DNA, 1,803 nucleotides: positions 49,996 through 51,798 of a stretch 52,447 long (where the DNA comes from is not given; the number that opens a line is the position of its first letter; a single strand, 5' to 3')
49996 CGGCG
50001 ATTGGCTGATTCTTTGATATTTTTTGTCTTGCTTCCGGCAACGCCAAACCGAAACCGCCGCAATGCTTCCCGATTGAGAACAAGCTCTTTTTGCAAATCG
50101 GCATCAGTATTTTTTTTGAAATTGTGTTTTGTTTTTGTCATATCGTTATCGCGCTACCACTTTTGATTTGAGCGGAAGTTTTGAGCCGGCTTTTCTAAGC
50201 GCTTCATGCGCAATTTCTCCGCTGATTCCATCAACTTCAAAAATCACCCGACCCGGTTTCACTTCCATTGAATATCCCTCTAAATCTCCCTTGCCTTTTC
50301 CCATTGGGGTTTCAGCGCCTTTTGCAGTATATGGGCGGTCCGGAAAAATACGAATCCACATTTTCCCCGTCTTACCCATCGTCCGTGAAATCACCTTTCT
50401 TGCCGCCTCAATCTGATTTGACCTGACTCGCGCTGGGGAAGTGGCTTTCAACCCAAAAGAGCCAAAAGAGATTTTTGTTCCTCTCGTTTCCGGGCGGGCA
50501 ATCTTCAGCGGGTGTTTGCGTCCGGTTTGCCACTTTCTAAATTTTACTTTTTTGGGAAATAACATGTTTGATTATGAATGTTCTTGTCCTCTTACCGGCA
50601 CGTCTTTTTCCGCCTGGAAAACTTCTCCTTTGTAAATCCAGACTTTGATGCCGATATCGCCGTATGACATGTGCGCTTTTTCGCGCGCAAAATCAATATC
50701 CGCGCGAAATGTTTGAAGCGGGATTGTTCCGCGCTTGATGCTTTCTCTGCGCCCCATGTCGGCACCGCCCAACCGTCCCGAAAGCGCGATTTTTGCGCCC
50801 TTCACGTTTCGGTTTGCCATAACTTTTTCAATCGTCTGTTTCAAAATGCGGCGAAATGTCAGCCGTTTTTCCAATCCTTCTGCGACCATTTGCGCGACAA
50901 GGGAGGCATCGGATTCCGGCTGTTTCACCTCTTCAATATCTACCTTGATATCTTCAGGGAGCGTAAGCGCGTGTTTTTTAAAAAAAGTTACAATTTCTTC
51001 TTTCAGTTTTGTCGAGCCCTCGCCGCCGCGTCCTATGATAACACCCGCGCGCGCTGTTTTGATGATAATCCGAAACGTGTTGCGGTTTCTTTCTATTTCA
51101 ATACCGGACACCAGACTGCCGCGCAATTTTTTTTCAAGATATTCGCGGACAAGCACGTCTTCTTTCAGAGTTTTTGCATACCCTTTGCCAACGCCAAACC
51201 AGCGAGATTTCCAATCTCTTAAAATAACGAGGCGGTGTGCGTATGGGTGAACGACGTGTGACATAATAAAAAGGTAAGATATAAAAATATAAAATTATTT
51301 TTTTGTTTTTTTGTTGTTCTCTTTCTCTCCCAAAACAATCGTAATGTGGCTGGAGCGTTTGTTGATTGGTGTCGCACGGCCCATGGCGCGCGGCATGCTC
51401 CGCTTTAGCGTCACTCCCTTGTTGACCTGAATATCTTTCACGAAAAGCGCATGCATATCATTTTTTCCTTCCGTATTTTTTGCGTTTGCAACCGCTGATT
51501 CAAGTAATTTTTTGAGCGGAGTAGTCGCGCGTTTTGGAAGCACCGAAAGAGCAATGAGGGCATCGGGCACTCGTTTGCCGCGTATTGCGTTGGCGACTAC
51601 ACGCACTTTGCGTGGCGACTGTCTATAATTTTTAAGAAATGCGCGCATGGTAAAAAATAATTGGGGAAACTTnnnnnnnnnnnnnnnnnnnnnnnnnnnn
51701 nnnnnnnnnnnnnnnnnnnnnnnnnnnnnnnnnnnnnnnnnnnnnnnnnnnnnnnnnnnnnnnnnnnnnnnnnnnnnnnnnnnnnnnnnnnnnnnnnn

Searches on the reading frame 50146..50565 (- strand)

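Call 60: search_protein_families(library=pfam, proteins=[window:50146-50565:-], max_evalue=0.1)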
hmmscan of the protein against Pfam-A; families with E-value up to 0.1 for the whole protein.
window:50146-50565:- (139 aa): 1 family
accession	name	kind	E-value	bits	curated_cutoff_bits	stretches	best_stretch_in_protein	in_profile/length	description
PF00252.24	Ribosomal_L16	-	2.1e-41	141.4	27.9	1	4-137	1-132/132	Ribosomal protein L16p/L10e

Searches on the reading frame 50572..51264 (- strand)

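Call 60: search_protein_families(library=pfam, proteins=[window:50572-51264:-], max_evalue=0.1)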
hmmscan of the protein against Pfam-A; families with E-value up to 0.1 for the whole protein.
window:50572-51264:- (230 aa): 4 families
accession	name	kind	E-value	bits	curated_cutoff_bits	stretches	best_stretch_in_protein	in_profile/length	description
PF00189.25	Ribosomal_S3_C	-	1.2e-27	96.7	34.1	1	127-210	1-83/83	Ribosomal protein S3, C-terminal domain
PF07650.23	KH_2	-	5.4e-13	49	22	1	39-117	2-77/78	KH domain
PF05316.17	VAR1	-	0.035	14.6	33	1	144-210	118-192/195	Mitochondrial ribosomal protein (VAR1)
PF14955.12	MRP-S24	-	0.088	13.2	26.7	0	25-67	44-86/135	Mitochondrial ribosome subunit S24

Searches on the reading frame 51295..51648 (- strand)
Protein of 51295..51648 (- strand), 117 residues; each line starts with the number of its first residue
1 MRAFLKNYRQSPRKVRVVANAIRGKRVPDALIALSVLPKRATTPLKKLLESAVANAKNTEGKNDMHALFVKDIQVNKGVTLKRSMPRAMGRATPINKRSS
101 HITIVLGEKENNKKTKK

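Call 60: search_protein_families(library=pfam, proteins=[window:51295-51648:-], max_evalue=0.1)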
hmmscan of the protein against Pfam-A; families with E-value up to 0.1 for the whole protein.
window:51295-51648:- (117 aa): 2 families
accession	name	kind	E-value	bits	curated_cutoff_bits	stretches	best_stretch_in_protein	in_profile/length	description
PF00237.24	Ribosomal_L22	-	1.1e-34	119.2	28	1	5-106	3-103/104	Ribosomal protein L22p/L17e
PF25132.1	TYW2_N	-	0.051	14.3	27.8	1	3-51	7-56/77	TYW2 N-terminal domain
